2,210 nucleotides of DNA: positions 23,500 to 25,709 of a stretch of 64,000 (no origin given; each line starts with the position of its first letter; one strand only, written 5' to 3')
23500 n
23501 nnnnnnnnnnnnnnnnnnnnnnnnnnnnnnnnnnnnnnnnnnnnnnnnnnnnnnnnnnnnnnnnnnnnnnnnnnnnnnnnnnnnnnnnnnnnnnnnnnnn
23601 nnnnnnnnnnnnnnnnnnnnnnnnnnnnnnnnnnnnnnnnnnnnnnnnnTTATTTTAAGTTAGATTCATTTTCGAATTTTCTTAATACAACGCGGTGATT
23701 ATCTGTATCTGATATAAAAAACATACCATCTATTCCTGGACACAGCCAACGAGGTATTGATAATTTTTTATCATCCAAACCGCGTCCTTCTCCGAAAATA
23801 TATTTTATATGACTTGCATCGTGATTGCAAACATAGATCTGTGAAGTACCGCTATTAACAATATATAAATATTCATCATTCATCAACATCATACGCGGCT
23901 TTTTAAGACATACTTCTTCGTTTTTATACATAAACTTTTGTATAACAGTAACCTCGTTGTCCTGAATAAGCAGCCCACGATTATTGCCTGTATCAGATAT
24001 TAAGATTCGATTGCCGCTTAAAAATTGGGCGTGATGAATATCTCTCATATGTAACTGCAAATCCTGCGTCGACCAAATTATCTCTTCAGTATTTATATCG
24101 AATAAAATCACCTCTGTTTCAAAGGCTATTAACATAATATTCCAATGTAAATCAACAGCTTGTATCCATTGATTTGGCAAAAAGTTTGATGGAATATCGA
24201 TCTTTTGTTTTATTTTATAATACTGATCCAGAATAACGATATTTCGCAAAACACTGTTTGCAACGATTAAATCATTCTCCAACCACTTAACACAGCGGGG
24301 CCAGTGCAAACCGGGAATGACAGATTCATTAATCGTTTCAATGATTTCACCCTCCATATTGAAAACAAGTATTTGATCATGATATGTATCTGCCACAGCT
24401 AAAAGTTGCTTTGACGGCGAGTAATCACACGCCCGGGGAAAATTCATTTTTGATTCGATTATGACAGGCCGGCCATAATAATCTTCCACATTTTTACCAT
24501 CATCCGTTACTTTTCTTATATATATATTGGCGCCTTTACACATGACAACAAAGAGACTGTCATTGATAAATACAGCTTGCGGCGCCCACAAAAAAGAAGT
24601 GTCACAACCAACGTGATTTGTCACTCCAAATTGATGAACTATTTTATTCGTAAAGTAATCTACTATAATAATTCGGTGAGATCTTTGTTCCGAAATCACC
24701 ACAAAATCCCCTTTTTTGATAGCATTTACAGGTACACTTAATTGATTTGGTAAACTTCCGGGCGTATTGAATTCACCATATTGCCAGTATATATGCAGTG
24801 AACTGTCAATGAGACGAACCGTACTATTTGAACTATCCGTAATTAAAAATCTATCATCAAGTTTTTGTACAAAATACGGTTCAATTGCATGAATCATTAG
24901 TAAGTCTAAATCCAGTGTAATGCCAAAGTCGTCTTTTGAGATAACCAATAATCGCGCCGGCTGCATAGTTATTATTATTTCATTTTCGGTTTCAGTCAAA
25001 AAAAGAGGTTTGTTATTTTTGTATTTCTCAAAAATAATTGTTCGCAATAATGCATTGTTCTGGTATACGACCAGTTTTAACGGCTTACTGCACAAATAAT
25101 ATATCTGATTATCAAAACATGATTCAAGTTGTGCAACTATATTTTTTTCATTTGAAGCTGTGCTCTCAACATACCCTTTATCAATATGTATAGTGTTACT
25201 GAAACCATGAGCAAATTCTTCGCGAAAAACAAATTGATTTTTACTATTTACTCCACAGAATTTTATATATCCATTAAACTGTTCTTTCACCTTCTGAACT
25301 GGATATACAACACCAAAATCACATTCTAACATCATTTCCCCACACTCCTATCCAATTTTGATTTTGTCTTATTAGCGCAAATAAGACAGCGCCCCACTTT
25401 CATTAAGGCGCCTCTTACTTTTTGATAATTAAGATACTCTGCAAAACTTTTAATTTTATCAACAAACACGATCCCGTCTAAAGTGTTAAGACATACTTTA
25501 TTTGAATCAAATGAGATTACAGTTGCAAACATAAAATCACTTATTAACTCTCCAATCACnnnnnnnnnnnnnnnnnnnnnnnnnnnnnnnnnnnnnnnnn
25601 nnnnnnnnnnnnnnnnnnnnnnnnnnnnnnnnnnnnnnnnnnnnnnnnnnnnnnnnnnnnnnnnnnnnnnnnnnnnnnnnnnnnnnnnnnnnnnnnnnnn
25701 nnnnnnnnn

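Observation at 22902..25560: AT-rich orphan module: small ORF translationally coupled to a cytoplasmic NHL beta-propeller protein, followed by a decayed ABC exporter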

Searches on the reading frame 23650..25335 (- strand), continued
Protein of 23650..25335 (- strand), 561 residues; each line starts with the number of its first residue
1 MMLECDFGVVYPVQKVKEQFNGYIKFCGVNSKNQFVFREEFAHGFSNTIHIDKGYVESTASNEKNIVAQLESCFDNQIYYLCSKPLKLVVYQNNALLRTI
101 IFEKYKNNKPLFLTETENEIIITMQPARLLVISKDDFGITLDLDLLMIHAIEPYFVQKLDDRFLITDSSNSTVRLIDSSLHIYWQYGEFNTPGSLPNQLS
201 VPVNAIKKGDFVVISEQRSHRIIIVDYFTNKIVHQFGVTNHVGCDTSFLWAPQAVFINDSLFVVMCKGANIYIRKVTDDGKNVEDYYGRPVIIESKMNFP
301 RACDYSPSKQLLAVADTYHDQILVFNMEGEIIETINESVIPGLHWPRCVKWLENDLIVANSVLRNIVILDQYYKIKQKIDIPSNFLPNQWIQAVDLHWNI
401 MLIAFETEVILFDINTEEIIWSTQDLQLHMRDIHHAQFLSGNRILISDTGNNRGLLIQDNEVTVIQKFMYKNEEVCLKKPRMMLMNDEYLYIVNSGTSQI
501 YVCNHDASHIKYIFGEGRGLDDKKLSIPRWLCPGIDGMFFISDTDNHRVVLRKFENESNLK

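Call 62: search_protein_families(library=pfam, proteins=[L024:3470-4621:+, L024:4743-6641:+, L024:6638-7231:+, L024:7228-8103:+, L024:9797-11014:+, L024:11040-12026:+, L023:6703-7611:+, L023:12232-13104:+, L023:13366-14139:+, L023:3000-4739:+], max_evalue=0.001)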
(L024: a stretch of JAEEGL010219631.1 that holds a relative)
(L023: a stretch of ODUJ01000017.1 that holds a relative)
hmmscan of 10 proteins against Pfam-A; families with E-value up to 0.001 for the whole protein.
L024:3470-4621:+ (383 aa): 2 families
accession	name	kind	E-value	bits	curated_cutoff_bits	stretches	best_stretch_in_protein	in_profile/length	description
PF02350.25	Epimerase_2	-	1.4e-109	366.5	30.6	1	46-381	2-347/347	UDP-N-acetylglucosamine 2-epimerase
PF13439.12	Glyco_transf_4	-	0.00019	21.9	28.5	1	51-192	18-161/170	Glycosyltransferase Family 4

L024:4743-6641:+ (632 aa): 2 families
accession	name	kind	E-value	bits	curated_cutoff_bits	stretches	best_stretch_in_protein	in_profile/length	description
PF00483.29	NTP_transferase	-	5.5e-20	72.4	21.2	1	8-254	2-241/245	Nucleotidyl transferase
PF12804.13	NTP_transf_3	-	2.4e-07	31.5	27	1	8-64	1-52/160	MobA-like NTP transferase domain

L024:6638-7231:+ (197 aa): 0 families

L024:7228-8103:+ (291 aa): 4 families
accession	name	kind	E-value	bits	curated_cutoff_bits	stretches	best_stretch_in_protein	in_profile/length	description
PF01636.29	APH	-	2.4e-30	106.5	23.2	1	10-226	5-230/239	Phosphotransferase enzyme family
PF03881.20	Fructosamin_kin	-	2.9e-06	27.2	22.4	1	18-204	32-224/288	Fructosamine kinase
PF01633.27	Choline_kinase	-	5.9e-05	23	29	1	30-197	26-193/300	Choline/ethanolamine kinase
PF19974.5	TCAD9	-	0.00083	19.1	40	0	158-199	288-328/429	Ternary complex associated domain 9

L024:9797-11014:+ (405 aa): 1 family
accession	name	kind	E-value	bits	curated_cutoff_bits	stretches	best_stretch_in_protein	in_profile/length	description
PF14907.12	NTP_transf_5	-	1.4e-11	44.9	31.2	1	87-261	52-238/249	Uncharacterised nucleotidyltransferase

L024:11040-12026:+ (328 aa): 3 families
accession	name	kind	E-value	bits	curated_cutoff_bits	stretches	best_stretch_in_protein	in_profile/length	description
PF00535.33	Glycos_transf_2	-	2.5e-30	106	23.3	1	6-168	2-164/168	Glycosyl transferase family 2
PF13641.12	Glyco_tranf_2_3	-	1.3e-07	32.3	27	1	4-133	3-137/230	Glycosyltransferase like family 2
PF10111.15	Glyco_tranf_2_2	-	3.4e-06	27.2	27.3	1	6-126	2-132/276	Glycosyltransferase like family 2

L023:6703-7611:+ (302 aa): 0 families

L023:12232-13104:+ (290 aa): 0 families

L023:13366-14139:+ (257 aa): 1 family
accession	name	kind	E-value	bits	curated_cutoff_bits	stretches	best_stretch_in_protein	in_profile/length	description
PF02517.21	Rce1-like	-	5e-13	49.6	22.4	1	129-223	4-92/93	Type II CAAX prenyl endopeptidase Rce1-like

L023:3000-4739:+ (579 aa): 2 families
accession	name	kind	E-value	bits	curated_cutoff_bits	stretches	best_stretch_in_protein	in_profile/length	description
PF00005.33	ABC_tran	-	2.1e-33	116.3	25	1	354-502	2-137/137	ABC transporter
PF00664.28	ABC_membrane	-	2e-30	106.9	28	1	17-288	2-272/274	ABC transporter transmembrane region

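Call 63: search_solved_structures(query=A1, max_evalue=0.01, show_alignments=0)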
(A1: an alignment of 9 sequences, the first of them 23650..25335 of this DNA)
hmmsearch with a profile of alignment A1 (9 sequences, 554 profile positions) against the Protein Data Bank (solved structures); distinct sequences matched with E-value up to 0.01: 41.
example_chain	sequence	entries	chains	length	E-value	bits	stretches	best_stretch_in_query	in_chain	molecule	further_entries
6d69_A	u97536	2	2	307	1.5e-16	63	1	157-375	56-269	NHL Repeat Region of D. melanogaster Thin | Thin, isoform D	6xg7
7qrx_A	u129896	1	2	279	1.1e-11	46.9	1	187-452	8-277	E3 ubiquitin-protein ligase TRIM71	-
9jur_A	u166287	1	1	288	1.3e-11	46.7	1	187-367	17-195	E3 ubiquitin-protein ligase TRIM71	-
8j72_A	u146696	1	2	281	3.6e-11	45.2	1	187-368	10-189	E3 ubiquitin-protein ligase TRIM71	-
6fpt_A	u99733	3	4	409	1.1e-10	43.7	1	188-367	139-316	E3 ubiquitin-protein ligase TRIM71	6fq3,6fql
7b96_A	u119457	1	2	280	6e-10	41.2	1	305-544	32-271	Isoform 2 of Tripartite motif-containing protein 2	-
7qrv_A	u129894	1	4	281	6e-10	41.2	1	305-544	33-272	Tripartite motif-containing protein 2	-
7b2r_A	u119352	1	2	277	8.6e-10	40.7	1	305-544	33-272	Tripartite motif-containing protein 2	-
4zlr_A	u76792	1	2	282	2.3e-09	39.2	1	143-236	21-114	Brain tumor protein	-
5ex7_A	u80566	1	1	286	2.7e-09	39.1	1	143-236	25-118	Brain tumor protein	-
1q7f_A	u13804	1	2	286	2.7e-09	39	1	143-236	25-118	brain tumor CG10719-PA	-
7qrw_A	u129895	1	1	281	5.8e-09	37.9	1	144-274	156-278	Isoform 4 of Tripartite motif-containing protein 3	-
6g7w_A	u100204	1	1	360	9.8e-09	37.2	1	292-373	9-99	NHL repeat-containing protein 2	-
8suc_A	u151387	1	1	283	2.3e-08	36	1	505-549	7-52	NHL (Ring finger b-box coiled coil) domain containing protein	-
6gc1_A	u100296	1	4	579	4.7e-08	35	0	289-373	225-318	NHL repeat-containing protein 2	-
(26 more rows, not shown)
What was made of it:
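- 23650..25335 (-): Intact 561-aa cytoplasmic NHL-repeat protein, predicted to be a tandem beta-propeller (about 12 four-stranded blades, probably 6+6). TRIM-NHL domains are the closest solved sequences (call 63).
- On NHL-repeat beta-propeller superfamily (Pfam PF01436): TRIM2 E = 6e-10 (residues 305-544, nearly a whole six-bladed domain) (call 63).
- Closest known: NHL-repeat six-bladed beta-propeller domains of TRIM-NHL proteins. Same: These are the best sequence matches among solved structures (E = 1.5e-16 to 1e-8, call 63).
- Checked: A family profile hits solved TRIM-NHL domains at E = 1.5e-16 (call 63).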

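Call 65: find_encoding_contigs(protein=P0001, flank=6000, max_places=2)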
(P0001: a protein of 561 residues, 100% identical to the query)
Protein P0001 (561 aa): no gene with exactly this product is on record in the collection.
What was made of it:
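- Tried and rejected: Not on record (call 65).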

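Call 66: search_protein_families(library=padloc, proteins=[P0011, L021:1052-1927:+, L023:8361-9200:+, L023:9163-9993:+, L005:6865-7650:+, L008:17637-18716:-, L024:9797-11014:+, L008:18774-19763:-, L022:8951-9985:+, L024:7228-8103:+], max_evalue=0.01)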
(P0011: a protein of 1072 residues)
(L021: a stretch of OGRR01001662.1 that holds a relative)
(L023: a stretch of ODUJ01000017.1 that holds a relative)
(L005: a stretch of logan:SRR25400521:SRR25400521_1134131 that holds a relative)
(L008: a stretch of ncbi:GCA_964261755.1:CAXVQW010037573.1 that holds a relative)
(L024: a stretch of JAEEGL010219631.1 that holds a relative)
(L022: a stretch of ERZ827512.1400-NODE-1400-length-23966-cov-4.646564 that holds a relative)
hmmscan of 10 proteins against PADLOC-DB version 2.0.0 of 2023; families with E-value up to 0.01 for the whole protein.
P0011 (1072 aa): 7 families
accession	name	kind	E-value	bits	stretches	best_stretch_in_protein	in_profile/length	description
PDLC04134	mad2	-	1.2e-11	42.1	1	322-451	283-398/492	mads_2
PDLC03719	oMTase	-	2e-05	21.8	1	330-448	49-164/387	orphan methyltransferase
PDLC04044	PD-T4-6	-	5.1e-05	20.6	1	54-143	87-183/372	-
PDLC04059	PD-T4-6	-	0.00018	18.7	1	76-150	84-162/433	-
PDLC03258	MTase_II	-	0.0016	15.7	1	333-449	44-155/366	Type II methyltransferase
PDLC03921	MkoA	-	0.0049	12.5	1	70-143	558-632/1607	-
PDLC04045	PD-T4-6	-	0.0061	13.6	1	53-143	87-184/350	-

L021:1052-1927:+ (292 aa): 15 families
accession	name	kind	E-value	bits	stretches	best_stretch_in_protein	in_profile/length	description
PDLC04056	PD-T4-6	-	8.9e-08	29.6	1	88-155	80-151/415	-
PDLC04044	PD-T4-6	-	3.2e-07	27.8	1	81-154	106-183/372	-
PDLC04058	PD-T4-6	-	9.2e-07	26.2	1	87-155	86-161/460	-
PDLC04053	PD-T4-6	-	1.6e-06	25.8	1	90-160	85-159/311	-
PDLC04059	PD-T4-6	-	5e-06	23.8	1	84-156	79-157/433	-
PDLC04063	PD-T4-6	-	5.3e-05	20.2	1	91-154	94-165/564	-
PDLC04051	PD-T4-6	-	6e-05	20.2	1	89-154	110-181/476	-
PDLC04049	PD-T4-6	-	9.5e-05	19.4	1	90-154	88-160/442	-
PDLC04047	PD-T4-6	-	0.00022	18.4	1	77-154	72-155/327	-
PDLC03921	MkoA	-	0.00062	15.5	1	71-154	549-632/1607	-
PDLC04045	PD-T4-6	-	0.00068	16.7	1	77-154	100-184/350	-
PDLC04042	PD-T4-6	-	0.00071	17.3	1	90-154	85-153/292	-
PDLC04046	PD-T4-6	-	0.0023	15.1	1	86-154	86-162/427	-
PDLC04060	PD-T4-6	-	0.0039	14.2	1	92-154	86-152/486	-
PDLC04048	PD-T4-6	-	0.0075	13.7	0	91-154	88-155/354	-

L023:8361-9200:+ (279 aa): 0 families

L023:9163-9993:+ (276 aa): 2 families
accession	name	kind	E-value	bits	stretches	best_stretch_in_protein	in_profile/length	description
PDLC04134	mad2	-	4.9e-18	63.2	1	84-223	292-419/492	mads_2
PDLC03258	MTase_II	-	2.8e-08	31.3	1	83-198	41-157/366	Type II methyltransferase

L005:6865-7650:+ (261 aa): 1 family
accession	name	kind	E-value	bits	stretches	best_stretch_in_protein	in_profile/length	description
PDLC04134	mad2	-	4.7e-05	20.4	1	61-204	292-419/492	mads_2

L008:17637-18716:- (359 aa): 0 families

L024:9797-11014:+ (405 aa): 0 families

L008:18774-19763:- (329 aa): 0 families

L022:8951-9985:+ (344 aa): 0 families

L024:7228-8103:+ (291 aa): 1 family
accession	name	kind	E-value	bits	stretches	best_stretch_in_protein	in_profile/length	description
PDLC03921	MkoA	-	0.0018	14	0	167-192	606-632/1607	-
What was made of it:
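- Closest known: PD-T4-6 defence kinase and the MADS mad2 methyltransferase. Same: Domain-level similarity of the partner genes found in relatives (E = 9e-8 and 5e-18, call 66).
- PKL resembles the PD-T4-6 defence kinase and MTS resembles MADS mad2 at domain level (call 66).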

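Call 71: fold_search(model_id=the predicted structure, library=viral)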
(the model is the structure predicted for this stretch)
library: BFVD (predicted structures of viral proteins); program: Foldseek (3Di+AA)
matches with E <= 10: 1120; with E <= 0.001: 366
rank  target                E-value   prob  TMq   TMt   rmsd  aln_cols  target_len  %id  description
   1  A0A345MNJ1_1          1.2e-11  1.00  0.28  0.15  24.0       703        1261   13  (no name in the UniProt tables at hand)
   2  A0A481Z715            4.1e-11  1.00  0.23  0.26  18.3       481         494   13  Uncharacterized protein [Pithovirus LCPAC104]
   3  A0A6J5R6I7            4.5e-11  1.00  0.31  0.21  30.6       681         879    9  Lactonase, 7-bladed beta propeller [uncultured Caudovirales phage]
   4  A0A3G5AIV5            6.6e-11  1.00  0.26  0.22  12.7       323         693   15  TNF receptor-associated factor 6-like isoform X4 [Sylvanvirus sp.]
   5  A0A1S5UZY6            2.4e-10  1.00  0.30  0.35  15.5       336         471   13  (no name in the UniProt tables at hand)
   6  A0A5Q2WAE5            2.5e-10  1.00  0.33  0.27  21.8       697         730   10  (no name in the UniProt tables at hand)
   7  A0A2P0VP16            2.5e-10  1.00  0.28  0.17  19.9       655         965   12  TIR/WD40 domain-containing protein [Tetraselmis virus 1]
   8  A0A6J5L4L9            2.9e-10  1.00  0.24  0.17  17.5       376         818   13  Uncharacterized protein [uncultured Caudovirales phage]
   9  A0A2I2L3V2            4.0e-10  1.00  0.22  0.35  16.7       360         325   12  WD40 domain-containing protein [Orpheovirus IHUMI-LCC2]
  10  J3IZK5                5.8e-10  1.00  0.19  0.21  16.4       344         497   12  (no name in the UniProt tables at hand)
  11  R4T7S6                8.9e-10  1.00  0.25  0.31  16.9       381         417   11  Pyrrolo-quinoline quinone repeat domain-containing protein [Haloarcula californiae tailed virus 2]
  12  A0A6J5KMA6            9.3e-10  1.00  0.25  0.20  21.8       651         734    9  Uncharacterized protein [uncultured Caudovirales phage]
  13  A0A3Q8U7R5            1.3e-09  1.00  0.23  0.25  16.6       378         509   12  Putative BTB/POZ domain-containing protein [Megavirus baoshan]
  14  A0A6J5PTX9            2.0e-09  1.00  0.18  0.15  22.1       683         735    9  Uncharacterized protein [uncultured Caudovirales phage]
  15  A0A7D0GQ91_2          2.2e-09  1.00  0.29  0.19  28.4       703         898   10  (no name in the UniProt tables at hand)
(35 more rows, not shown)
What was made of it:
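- Tried and rejected: BFVD fold hits are generic propellers (call 71).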

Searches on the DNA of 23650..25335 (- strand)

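Call 26: search_rna_families(sources=[L001, L005, L007, L008, L009, L011, L012, L004], threshold=gathering)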
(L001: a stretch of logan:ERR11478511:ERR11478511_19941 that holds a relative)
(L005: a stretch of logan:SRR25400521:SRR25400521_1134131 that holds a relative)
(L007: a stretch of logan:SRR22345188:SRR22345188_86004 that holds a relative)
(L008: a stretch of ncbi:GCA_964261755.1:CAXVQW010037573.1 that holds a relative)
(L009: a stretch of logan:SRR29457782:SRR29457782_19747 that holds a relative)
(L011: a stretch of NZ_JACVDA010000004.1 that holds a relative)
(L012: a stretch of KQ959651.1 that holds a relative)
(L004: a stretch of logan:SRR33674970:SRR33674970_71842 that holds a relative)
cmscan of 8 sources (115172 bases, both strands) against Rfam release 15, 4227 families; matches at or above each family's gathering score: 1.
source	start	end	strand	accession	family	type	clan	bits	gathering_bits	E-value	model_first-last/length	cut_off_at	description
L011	9671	9745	+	RF02952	dfrA-dnaX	Gene; sRNA;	-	55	48.6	0.0021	1-76/76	no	dfrA-dnaX RNA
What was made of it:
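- Tried and rejected: The only hit in the relatives is a dfrA-dnaX motif in L011 (call 26).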

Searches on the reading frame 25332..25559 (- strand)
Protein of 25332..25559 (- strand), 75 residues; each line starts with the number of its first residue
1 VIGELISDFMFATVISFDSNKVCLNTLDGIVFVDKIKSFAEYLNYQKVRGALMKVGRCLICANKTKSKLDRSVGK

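Call 3: search_protein_families(library=pfam, proteins=[window:25332-25559:-], max_evalue=1)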
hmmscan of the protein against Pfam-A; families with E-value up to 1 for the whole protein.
window:25332-25559:- (75 aa): 0 families

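Call 4: search_protein_families(library=ncbifam, proteins=[window:25332-25559:-], max_evalue=1)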
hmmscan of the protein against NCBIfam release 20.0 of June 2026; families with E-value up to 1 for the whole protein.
window:25332-25559:- (75 aa): 0 families

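Call 5: search_protein_families(library=padloc, proteins=[window:25332-25559:-], max_evalue=1)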
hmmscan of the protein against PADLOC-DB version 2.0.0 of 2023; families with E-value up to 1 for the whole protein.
window:25332-25559:- (75 aa): 0 families

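Call 25: find_homologous_proteins(query=window:25332-25559:-, max_evalue=10)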
Query window:25332-25559:-: no candidate shares three 5-residue words with the query. No homologue found.
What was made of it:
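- The small ORF has no homologue anywhere, and was not even called in the deposited MAG (call 25).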
